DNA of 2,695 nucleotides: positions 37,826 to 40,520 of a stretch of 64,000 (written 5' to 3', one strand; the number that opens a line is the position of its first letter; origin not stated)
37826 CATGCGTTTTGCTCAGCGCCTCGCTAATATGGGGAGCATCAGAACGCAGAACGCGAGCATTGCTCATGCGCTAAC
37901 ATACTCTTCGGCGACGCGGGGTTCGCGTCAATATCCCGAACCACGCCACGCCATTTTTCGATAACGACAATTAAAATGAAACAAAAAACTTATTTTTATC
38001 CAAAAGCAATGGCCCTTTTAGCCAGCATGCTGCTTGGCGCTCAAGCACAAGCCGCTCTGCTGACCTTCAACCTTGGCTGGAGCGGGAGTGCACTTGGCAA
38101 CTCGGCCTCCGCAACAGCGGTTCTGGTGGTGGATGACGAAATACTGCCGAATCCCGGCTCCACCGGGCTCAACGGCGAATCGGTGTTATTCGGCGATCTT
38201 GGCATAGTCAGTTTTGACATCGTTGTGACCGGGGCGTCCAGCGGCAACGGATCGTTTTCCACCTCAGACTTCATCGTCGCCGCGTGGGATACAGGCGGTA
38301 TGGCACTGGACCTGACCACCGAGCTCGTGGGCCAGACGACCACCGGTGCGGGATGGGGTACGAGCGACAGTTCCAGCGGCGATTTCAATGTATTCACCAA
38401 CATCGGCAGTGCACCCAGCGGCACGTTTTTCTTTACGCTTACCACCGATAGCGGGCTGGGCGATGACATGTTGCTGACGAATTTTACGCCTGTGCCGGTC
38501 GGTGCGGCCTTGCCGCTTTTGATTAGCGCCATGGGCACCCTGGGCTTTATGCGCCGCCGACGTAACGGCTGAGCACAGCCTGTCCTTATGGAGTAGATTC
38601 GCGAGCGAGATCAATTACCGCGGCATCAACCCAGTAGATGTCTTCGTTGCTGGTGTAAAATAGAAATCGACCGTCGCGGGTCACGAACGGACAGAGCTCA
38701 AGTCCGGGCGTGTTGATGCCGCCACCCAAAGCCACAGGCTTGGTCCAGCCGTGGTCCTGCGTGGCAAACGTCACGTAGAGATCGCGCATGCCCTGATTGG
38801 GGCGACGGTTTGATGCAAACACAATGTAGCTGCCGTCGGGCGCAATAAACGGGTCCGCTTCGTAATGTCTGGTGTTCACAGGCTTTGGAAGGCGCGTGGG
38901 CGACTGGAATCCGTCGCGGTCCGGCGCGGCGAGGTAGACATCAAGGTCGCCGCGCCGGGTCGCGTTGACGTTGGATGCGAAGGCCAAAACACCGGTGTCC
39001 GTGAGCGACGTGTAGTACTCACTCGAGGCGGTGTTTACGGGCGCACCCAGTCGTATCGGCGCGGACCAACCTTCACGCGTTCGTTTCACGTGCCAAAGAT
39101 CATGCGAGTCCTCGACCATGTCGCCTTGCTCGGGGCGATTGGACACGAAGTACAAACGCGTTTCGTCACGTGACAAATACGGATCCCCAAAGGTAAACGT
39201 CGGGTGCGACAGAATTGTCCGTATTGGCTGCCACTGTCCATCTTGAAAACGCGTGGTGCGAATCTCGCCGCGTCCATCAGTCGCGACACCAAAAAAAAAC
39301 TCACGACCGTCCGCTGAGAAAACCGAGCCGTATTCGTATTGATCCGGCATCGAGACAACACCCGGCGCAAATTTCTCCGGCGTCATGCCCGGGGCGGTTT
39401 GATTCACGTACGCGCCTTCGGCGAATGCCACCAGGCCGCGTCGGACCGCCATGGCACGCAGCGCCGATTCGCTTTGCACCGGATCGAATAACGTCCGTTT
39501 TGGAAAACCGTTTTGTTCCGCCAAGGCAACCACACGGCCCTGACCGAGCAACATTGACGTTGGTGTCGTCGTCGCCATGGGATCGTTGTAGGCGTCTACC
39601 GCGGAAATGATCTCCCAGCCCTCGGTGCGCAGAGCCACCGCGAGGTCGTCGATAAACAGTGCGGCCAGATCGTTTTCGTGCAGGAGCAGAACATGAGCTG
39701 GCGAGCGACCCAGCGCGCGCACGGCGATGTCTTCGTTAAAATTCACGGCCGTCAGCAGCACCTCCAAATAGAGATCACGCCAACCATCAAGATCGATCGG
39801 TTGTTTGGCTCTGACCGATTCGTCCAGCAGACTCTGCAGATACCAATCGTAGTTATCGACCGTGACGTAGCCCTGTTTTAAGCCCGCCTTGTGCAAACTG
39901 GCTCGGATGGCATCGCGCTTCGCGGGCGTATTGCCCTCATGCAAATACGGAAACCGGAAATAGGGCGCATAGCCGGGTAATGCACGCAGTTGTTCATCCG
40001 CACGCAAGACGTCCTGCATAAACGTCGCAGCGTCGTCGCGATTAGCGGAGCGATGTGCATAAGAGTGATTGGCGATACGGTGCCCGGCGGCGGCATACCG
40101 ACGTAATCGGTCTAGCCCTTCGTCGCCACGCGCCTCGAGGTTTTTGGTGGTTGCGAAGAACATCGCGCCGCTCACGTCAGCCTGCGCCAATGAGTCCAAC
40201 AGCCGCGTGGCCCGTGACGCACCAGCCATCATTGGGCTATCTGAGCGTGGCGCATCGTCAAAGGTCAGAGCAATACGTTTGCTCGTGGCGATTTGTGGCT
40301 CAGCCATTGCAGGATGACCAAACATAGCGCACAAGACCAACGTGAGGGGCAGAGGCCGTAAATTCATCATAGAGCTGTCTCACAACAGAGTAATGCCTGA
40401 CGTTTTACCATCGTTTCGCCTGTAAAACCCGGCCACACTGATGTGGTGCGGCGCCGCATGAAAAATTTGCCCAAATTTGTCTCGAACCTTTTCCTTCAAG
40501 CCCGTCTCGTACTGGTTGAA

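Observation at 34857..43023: Three unrelated large secreted proteins share one C-terminal TSP3 + dockerin-like calcium-binding module, clustered with a sorting-signal protein and a deacetylase beside the EPS locus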

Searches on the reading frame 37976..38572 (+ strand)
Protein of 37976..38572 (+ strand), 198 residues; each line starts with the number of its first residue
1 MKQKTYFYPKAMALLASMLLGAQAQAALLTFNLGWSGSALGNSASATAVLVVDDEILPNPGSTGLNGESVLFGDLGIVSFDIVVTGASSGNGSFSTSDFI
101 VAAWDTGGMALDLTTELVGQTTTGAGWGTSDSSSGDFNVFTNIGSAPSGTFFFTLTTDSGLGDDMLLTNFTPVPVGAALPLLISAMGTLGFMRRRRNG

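Call 9: search_protein_families(library=pfam, proteins=[window:37976-38572:+], max_evalue=0.1)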
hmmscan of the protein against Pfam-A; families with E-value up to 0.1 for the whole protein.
window:37976-38572:+ (198 aa): 0 families

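Call 10: search_protein_families(library=ncbifam, proteins=[window:37976-38572:+], max_evalue=0.1)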
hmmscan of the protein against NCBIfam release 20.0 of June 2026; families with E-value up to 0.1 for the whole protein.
window:37976-38572:+ (198 aa): 2 families
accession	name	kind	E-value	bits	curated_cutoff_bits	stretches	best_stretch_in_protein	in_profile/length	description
TIGR03370.1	VPLPA-CTERM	domain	0.00026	20.9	25.35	1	173-196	1-24/25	VPLPA-CTERM sorting domain-containing protein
NF058664.1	amipurimy_AmcC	equivalog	0.0043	15.8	600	1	4-100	203-295/444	amipurimycin biosynthesis protein AmcC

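Call 47: find_homologous_proteins(query=window:37976-38572:+, max_evalue=0.001)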
Query window:37976-38572:+ (198 aa): 57 proteins with E <= 0.001 among 1310 candidates.
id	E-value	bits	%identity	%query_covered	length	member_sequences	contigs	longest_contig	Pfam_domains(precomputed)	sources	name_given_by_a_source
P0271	3.1e-119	414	100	100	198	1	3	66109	-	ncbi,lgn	ncbi:MAG: hypothetical protein AB8G16_06705 [Gammaproteobacteria bacterium]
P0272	1.1e-66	242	62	99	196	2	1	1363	-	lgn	-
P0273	1.3e-66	242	66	90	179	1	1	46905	-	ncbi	ncbi:MAG: hypothetical protein AB8G17_04345 [Gammaproteobacteria bacterium]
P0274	6.2e-66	240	62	100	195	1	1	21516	-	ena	-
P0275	5.3e-57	211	46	82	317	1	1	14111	-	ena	-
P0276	1.6e-36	144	49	92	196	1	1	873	PF07589.17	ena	-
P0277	2.4e-35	140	48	92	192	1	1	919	-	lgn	-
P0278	3.6e-34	137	45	94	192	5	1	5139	PF07589.17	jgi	-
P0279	9.6e-32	129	48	85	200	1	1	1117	-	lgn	-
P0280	1.5e-31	128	45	90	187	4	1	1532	-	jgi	-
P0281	2.8e-31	127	47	85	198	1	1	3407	PF07589.17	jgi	jgi:hypothetical protein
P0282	8.2e-31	126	44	94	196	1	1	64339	-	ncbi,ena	-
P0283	9.0e-31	125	43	94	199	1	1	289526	-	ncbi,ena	-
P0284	1.5e-30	125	45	93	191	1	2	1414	PF07589.17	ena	-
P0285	1.9e-30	124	46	82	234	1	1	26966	PF00404.25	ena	-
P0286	2.1e-29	121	45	88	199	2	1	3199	PF07589.17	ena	-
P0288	2.4e-29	121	45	89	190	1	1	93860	PF07589.17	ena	-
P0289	1.6e-28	118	42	97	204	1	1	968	PF07589.17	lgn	-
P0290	1.6e-28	118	46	84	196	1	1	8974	PF07589.17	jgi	jgi:hypothetical protein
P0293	2.1e-27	114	42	83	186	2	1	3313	PF07589.17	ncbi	-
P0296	1.6e-26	112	46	84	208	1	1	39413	PF07589.17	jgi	jgi:hypothetical protein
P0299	5.8e-24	103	41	98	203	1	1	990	PF07589.17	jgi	jgi:hypothetical protein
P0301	2.1e-23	101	44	86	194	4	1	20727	PF07589.17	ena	-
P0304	4.9e-23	100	42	86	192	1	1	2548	PF07589.17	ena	-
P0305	1.0e-22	99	43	86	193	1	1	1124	PF07589.17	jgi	-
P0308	1.6e-22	99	42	86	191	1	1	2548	PF07589.17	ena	-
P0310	6.7e-22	97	41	85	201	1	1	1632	PF07589.17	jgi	jgi:hypothetical protein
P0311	7.1e-22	96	41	86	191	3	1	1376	PF07589.17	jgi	-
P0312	2.2e-21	95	40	88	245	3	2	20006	PF07589.17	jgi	jgi:hypothetical protein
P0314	4.9e-21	94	39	99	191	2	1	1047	PF07589.17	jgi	-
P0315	5.6e-21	93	40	86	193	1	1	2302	PF07589.17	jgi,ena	-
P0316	8.7e-21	93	39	87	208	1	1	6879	PF07589.17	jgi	jgi:hypothetical protein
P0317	1.7e-20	92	39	86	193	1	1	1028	PF07589.17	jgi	jgi:hypothetical protein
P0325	1.2e-15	76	40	81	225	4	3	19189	PF07589.17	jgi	-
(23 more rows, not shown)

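Call 60: search_protein_families(library=pfam, proteins=[window:37976-38572:+], max_evalue=1)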
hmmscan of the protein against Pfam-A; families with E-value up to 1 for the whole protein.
window:37976-38572:+ (198 aa): 0 families

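Call 70: predict_structure(alignment_id=A5)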
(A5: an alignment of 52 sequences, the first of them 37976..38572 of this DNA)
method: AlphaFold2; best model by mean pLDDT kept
length: 198 residues; sequences in the alignment: 52
mean_pLDDT: 86.2   pTM: 0.75
mean pLDDT of the five models: 86.2, 86.2, 83.9, 82.7, 82.3
residues with pLDDT >= 90: 135; 70-90: 19; 50-70: 41; < 50: 3
segments of 3 or more residues with pLDDT < 50: none
pLDDT, mean of each block of 10 residues (from residue 1): 54 72 74 98 98 94 78 94 98 97 96 97 96 96 94 98 98 72 58 53
secondary structure, 60 per line:
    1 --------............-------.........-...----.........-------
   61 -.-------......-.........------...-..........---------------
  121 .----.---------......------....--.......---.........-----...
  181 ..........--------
elements in order: H9-20 E28-36 E45-53 H72-75 E77-85 E92-94 E99-105 E136-141 E148-151 E154-156 H157-160 E164-172 H178-190

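Call 74: fold_search(model_id=the predicted structure, library=pdb)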
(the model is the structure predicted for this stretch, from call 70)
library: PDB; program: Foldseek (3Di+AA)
matches with E <= 10: 182; with E <= 0.001: 0
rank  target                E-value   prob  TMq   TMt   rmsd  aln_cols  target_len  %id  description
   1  5j07_A                2.7e-01  0.07  0.14  0.19  14.9       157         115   10  Monomeric Human Cu,Zn Superoxide dismutase, loops IV and VII deleted, apo form, circular permutant P1/2 (released 2017-02-01)
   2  7arm_A                3.5e-01  0.04  0.16  0.17  15.9       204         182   12  LolCDE in complex with lipoprotein and LolA (released 2021-04-07)
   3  7anm_C                3.5e-01  0.04  0.12  0.07  15.0       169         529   10  Nudaurelia capensis omega virus capsid: virus-like particles expressed in Nicotiana benthamiana (released 2021-08-25)
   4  2rq0_MODEL_1_A        3.7e-01  0.09  0.18  0.20  16.5       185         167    8  Solution Structure of Mouse Lipocalin-type Prostaglandin D Synthase Possessing the Intrinsic Disulfide Bond (released 2009-12-15)
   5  2qqp_A                3.9e-01  0.09  0.16  0.08  14.8       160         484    9  Crystal Structure of Authentic Providence Virus (released 2009-01-20)
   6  5ltq_G                5.4e-01  0.09  0.20  0.19  11.9       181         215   14  Structure of the Yellow Fluorescent Protein lanYFP from Branchiostoma lanceolatum at pH 7.5 (released 2016-12-07)
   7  5o1r_A                5.7e-01  0.23  0.25  0.39   9.6       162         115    7  human Fab 5H2 bound to NHBA-C3 from Neisseria meningitidis serogroup B (released 2018-05-30)
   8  6m9z_A                6.0e-01  0.10  0.20  0.19  11.2       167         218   12  X-ray Structure of Branchiostoma floridae fluorescent protein lanFP6G (released 2019-04-03)
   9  5ltq_B                6.0e-01  0.09  0.20  0.18  11.9       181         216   14  Structure of the Yellow Fluorescent Protein lanYFP from Branchiostoma lanceolatum at pH 7.5 (released 2016-12-07)
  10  6m9y_B                6.0e-01  0.05  0.16  0.19  12.0       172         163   10  X-ray Structure of Branchiostoma floridae fluorescent protein lanFP6A (released 2019-03-13)
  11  5ltq_F                7.9e-01  0.10  0.21  0.20  11.5       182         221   13  Structure of the Yellow Fluorescent Protein lanYFP from Branchiostoma lanceolatum at pH 7.5 (released 2016-12-07)
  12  9e2g_0A               8.3e-01  0.09  0.19  0.08  22.7       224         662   13  Cryo-EM structure of 48 nm repeat of microtubule doublet from T. brucei flagellum (released 2025-03-12)
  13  9e2g_0B               8.8e-01  0.11  0.22  0.09  22.2       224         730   13  Cryo-EM structure of 48 nm repeat of microtubule doublet from T. brucei flagellum (released 2025-03-12)
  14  5ltq_A                1.1e+00  0.09  0.22  0.20  10.9       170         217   13  Structure of the Yellow Fluorescent Protein lanYFP from Branchiostoma lanceolatum at pH 7.5 (released 2016-12-07)
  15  5ltq_E                1.1e+00  0.07  0.20  0.19  11.8       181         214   13  Structure of the Yellow Fluorescent Protein lanYFP from Branchiostoma lanceolatum at pH 7.5 (released 2016-12-07)
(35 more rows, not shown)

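Call 87: find_encoding_contigs(protein=P0271, flank=1000, max_places=4)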
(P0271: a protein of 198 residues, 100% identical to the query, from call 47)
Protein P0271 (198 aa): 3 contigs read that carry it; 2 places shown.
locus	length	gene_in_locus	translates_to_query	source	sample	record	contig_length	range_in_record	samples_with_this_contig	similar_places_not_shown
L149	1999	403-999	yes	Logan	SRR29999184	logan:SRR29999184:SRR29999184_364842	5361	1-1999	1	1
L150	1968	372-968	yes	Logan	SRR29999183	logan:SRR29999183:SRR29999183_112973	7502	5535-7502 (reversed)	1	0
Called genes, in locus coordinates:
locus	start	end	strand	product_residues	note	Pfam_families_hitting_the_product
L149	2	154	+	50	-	?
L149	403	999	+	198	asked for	-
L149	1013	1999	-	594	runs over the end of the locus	PF01522:Polysacc_deac_1, PF07676:PD40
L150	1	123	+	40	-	?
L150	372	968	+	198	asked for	-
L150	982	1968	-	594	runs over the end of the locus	PF01522:Polysacc_deac_1, PF07676:PD40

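Call 102: search_protein_families(library=ncbifam, proteins=[P0285], max_evalue=0.01)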
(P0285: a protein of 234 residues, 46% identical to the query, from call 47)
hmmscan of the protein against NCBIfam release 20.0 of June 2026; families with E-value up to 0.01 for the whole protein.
P0285 (234 aa): 1 family
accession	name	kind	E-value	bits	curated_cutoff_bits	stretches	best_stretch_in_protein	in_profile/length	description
NF041540.1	dockerin_GC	domain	0.00053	20.3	29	1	182-229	10-61/67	GC-type dockerin domain-anchored protein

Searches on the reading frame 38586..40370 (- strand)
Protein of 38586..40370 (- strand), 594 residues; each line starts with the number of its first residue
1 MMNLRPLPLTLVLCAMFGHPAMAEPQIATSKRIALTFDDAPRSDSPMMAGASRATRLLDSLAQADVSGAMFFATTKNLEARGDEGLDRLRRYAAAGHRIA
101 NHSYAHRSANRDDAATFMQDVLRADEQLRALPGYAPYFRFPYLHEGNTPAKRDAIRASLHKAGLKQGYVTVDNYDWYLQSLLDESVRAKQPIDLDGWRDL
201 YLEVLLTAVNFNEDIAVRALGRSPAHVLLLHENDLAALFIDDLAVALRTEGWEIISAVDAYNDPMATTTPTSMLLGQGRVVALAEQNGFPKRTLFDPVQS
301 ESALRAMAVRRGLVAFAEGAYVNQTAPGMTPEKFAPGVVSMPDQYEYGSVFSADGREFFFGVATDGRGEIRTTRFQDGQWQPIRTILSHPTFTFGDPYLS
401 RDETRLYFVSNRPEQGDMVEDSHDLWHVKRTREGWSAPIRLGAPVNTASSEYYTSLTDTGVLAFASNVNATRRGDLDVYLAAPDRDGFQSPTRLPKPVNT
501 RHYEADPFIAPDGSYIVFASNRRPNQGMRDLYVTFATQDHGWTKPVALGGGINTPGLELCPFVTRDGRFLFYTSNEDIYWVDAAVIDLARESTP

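Call 9: search_protein_families(library=pfam, proteins=[window:38586-40370:-], max_evalue=0.1)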
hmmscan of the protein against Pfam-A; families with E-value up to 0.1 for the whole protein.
window:38586-40370:- (594 aa): 2 families
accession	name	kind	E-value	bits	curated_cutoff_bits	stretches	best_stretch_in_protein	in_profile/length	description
PF07676.18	PD40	-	2.3e-19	69.3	20.9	2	494-533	1-38/38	WD40-like Beta Propeller Repeat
PF01522.26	Polysacc_deac_1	-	5.3e-17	62.4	23.1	1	29-151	5-108/124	Polysaccharide deacetylase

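Call 10: search_protein_families(library=ncbifam, proteins=[window:38586-40370:-], max_evalue=0.1)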
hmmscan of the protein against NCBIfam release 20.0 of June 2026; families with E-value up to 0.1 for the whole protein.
window:38586-40370:- (594 aa): 12 families
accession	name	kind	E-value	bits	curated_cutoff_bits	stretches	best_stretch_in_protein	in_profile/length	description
NF053607.1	CHU_0125_OmpA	equivalog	3.5e-26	91.9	620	2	372-501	253-378/639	CHU_0125 family OmpA-like outer membrane integrity protein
NF052230.1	T9SS_PorE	exception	3.2e-22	78.6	600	2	346-501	226-383/648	PorE family type IX secretion system protein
NF045821.1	PgAcgDacpgdA1_Bac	equivalog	1.6e-09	37.1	400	1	32-142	89-187/282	peptidoglycan-N-acetylglucosamine deacetylase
TIGR04243.1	nodulat_NodB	equivalog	4e-09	36.2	240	1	31-177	2-131/197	chitooligosaccharide deacetylase NodB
TIGR02764.1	spore_ybaN_pdaB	equivalog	5.8e-09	36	237.4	1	30-141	5-104/191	polysaccharide deacetylase family sporulation protein PdaB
NF045822.1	PgAcgDacpgdA2_Bac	equivalog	4.8e-08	32.6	400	1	34-186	73-209/274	peptidoglycan-N-acetylglucosamine deacetylase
NF050820.1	PolSacchBiosHfsH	equivalog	3.5e-06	26.9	400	1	32-151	35-149/249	oligosaccharide deacetylase HfsH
TIGR02884.1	spore_pdaA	equivalog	6.4e-06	26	298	1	30-141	36-136/224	delta-lactam-biosynthetic de-N-acetylase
NF045820.1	PgAcgDacpgdA_Strep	equivalog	2.2e-05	23.5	800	1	30-108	267-332/463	peptidoglycan-N-acetylglucosamine deacetylase PgdA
TIGR03006.1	pepcterm_polyde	equivalog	0.00019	20.6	276.2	1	87-133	64-110/272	XrtA system polysaccharide deacetylase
TIGR02800.1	propeller_TolB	equivalog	0.0032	16.5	343.15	0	500-534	277-308/418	Tol-Pal system beta propeller repeat protein TolB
NF052349.1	BP39L_fam_lectin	equivalog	0.088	11.7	400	0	420-496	111-185/335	BP39L family lectin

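Call 20: find_encoding_contigs(protein=window:38586-40370:-, flank=10000, max_places=4)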
Protein window:38586-40370:- (594 aa): 1 contig read that carries it; 1 place shown.
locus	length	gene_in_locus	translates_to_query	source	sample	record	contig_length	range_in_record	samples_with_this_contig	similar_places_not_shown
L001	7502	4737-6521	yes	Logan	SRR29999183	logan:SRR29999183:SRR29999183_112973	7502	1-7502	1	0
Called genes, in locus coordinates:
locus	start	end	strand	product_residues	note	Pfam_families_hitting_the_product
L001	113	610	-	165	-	-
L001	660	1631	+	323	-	PF04389:Peptidase_M28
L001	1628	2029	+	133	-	-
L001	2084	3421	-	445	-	PF01839:FG-GAP (faint), PF13517:FG-GAP_3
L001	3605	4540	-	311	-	PF16743:PliI (faint), PF01839:FG-GAP (faint), PF13517:FG-GAP_3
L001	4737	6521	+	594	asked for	PF01522:Polysacc_deac_1, PF07676:PD40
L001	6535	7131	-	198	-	-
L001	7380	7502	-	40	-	?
